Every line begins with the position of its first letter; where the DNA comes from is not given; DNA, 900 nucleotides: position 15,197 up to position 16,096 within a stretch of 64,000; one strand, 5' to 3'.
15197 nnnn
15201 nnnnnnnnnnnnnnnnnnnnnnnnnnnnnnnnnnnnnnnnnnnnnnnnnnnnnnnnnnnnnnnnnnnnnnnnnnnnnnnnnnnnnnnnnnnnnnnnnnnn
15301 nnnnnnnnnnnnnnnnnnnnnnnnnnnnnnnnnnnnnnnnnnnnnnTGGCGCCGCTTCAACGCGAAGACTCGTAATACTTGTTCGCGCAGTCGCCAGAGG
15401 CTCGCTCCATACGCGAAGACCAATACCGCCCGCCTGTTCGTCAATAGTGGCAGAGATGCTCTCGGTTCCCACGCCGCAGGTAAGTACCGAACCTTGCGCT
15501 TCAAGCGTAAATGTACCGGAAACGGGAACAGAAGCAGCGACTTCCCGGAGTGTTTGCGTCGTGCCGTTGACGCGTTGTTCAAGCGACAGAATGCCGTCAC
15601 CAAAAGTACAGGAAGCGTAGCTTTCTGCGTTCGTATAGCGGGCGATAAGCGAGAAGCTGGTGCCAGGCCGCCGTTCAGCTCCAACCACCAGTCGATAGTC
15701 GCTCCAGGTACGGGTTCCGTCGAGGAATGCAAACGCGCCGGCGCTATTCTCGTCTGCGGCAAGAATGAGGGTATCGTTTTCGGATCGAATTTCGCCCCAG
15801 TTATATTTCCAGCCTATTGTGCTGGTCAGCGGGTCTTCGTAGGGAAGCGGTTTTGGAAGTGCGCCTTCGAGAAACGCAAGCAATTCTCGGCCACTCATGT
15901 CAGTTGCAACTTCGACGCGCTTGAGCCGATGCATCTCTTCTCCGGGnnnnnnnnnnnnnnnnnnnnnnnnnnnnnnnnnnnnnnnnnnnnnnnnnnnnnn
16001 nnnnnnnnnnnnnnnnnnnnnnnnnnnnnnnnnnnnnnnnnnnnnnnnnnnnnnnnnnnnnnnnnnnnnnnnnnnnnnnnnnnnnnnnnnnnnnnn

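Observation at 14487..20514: Five-gene exopolysaccharide operon built around a hyaluronan/chitin-synthase-type GT2, bracketed by paralogous secreted proteins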

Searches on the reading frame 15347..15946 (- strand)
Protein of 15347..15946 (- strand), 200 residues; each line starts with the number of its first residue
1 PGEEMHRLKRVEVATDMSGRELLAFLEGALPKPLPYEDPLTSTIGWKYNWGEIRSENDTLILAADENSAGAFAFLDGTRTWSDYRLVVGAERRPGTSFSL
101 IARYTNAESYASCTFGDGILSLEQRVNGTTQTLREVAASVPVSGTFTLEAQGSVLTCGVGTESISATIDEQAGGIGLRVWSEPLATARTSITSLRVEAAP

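Call 33: search_protein_families(library=pfam, alignment_id=A2, max_evalue=0.1)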
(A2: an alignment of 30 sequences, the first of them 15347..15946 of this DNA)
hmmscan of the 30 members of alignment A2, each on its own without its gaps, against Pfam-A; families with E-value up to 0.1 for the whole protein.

A. member 1, window:15347-15946:- (200 aa): 1 family
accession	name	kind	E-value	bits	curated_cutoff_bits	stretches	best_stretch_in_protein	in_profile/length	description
PF22820.2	TcaA_3rd_4th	-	0.05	14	27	0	32-57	34-59/73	TcaA protein 3rd/4th domain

B. families by the number of members that match (of 30 scanned): 11 families
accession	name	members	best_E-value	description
PF06439.18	3keto-disac_hyd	8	5.5e-08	3-keto-disaccharide hydrolase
PF03497.21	Anthrax_toxA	1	0.0055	Anthrax toxin LF subunit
PF05080.17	DUF681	1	0.016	Protein of unknown function (DUF681)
PF20310.4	HTH_Tnp_2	1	0.024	Transposon related HTH domain protein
PF24359.1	DUF7515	1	0.028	Domain of unknown function (DUF7515)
PF22820.2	TcaA_3rd_4th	1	0.05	TcaA protein 3rd/4th domain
PF13385.13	Laminin_G_3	1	0.053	Concanavalin A-like lectin/glucanases superfamily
PF14016.12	DUF4232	1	0.059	Domain of unknown function (DUF4232)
PF23148.1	Gp77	1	0.065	Podophage GP4 fiber-tail adaptor protein gp77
PF11336.14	DUF3138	1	0.079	Protein of unknown function (DUF3138)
PF13805.11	Pil1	1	0.096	Eisosome component PIL1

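Call 73: predict_structure(alignment_id=A3)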
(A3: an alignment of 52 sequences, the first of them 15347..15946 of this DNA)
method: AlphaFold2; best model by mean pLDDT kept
length: 200 residues; sequences in the alignment: 52
mean_pLDDT: 95.1   pTM: 0.90
mean pLDDT of the five models: 95.1, 95.1, 94.9, 94.6, 94.2
residues with pLDDT >= 90: 182; 70-90: 11; 50-70: 6; < 50: 1
segments of 3 or more residues with pLDDT < 50: none
pLDDT, mean of each block of 10 residues (from residue 1): 64 90 92 97 94 98 98 97 98 98 97 98 98 98 98 98 97 97 98 97
secondary structure, 60 per line:
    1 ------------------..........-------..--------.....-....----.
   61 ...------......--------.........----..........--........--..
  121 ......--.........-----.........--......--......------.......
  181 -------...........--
elements in order: H19-28 E46-50 E52-55 E60-63 E70-75 E84-92 E97-106 E109-116 E119-126 E129-137 E143-151 E154-159 E162-167 E174-180 E188-198

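Call 77: fold_search(model_id=the predicted structure, library=pdb)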
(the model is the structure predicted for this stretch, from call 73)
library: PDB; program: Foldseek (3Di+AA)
matches with E <= 10: 1883; with E <= 0.001: 317
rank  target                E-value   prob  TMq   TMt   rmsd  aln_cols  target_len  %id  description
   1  4b1m_C                4.7e-09  1.00  0.64  0.79   2.5       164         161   16  CARBOHYDRATE BINDING MODULE CBM66 FROM BACILLUS SUBTILIS (released 2012-12-12)
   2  4b1m_A                2.4e-08  1.00  0.65  0.77   2.5       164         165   16  CARBOHYDRATE BINDING MODULE CBM66 FROM BACILLUS SUBTILIS (released 2012-12-12)
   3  4azz_A                2.7e-08  1.00  0.64  0.76   2.9       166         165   16  Carbohydrate binding module CBM66 from Bacillus subtilis (released 2012-07-25)
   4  4b1m_B                4.2e-08  1.00  0.65  0.79   2.4       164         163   15  CARBOHYDRATE BINDING MODULE CBM66 FROM BACILLUS SUBTILIS (released 2012-12-12)
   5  8a9y_E                7.5e-08  1.00  0.58  0.25   3.3       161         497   12  Substrate-free levan utilisation machinery (utilisome) (released 2023-06-07)
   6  6r3r                  1.1e-07  1.00  0.59  0.26   7.3       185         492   12  First crystal structure of endo-levanase BT1760 from Bacteroides thetaiotaomicron (released 2019-06-19)
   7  4b1l                  1.6e-07  1.00  0.61  0.74   3.1       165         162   16  CARBOHYDRATE BINDING MODULE CBM66 FROM BACILLUS SUBTILIS (released 2012-12-12)
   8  3d6e_A                1.7e-07  1.00  0.60  0.64   4.0       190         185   12  Crystal structure of the engineered 1,3-1,4-beta-glucanase protein from Bacillus licheniformis (released 2009-05-19)
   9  8zdo_a                2.8e-07  1.00  0.67  0.45   9.0       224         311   12  Cryo-EM structure of Mycobacteriophage Douge baseplate (gp13, gp17, gp23, gp16, gp18 and gp20) (released 2025-06-25)
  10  8aa2_E                3.1e-07  1.00  0.58  0.25   7.2       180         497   12  Inactive levan utilisation machinery (utilisome) in the presence of levan fructo-oligosaccharides DP 15-25 (released 2023-06-07)
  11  3wvj_A                3.4e-07  1.00  0.59  0.55   5.0       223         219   13  The crystal structure of native glycosidic hydrolase (released 2015-06-24)
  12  2a5z_C                3.6e-07  1.00  0.47  0.40  11.6       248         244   12  Crystal Structure of Protein of Unknown Function SO2946 from Shewanella oneidensis MR-1 (released 2005-08-16)
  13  3i4i_B                4.0e-07  1.00  0.59  0.56   4.7       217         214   13  Crystal structure of a prokaryotic beta-1,3-1,4-glucanase (lichenase) derived from a mouse hindgut metagenome (released 2010-07-21)
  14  3o5s                  4.2e-07  1.00  0.60  0.57   4.6       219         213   12  Crystal Structure of the endo-beta-1,3-1,4 glucanase from Bacillus subtilis (strain 168) (released 2011-07-13)
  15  3i4i_A                5.8e-07  1.00  0.60  0.56   4.4       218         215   13  Crystal structure of a prokaryotic beta-1,3-1,4-glucanase (lichenase) derived from a mouse hindgut metagenome (released 2010-07-21)
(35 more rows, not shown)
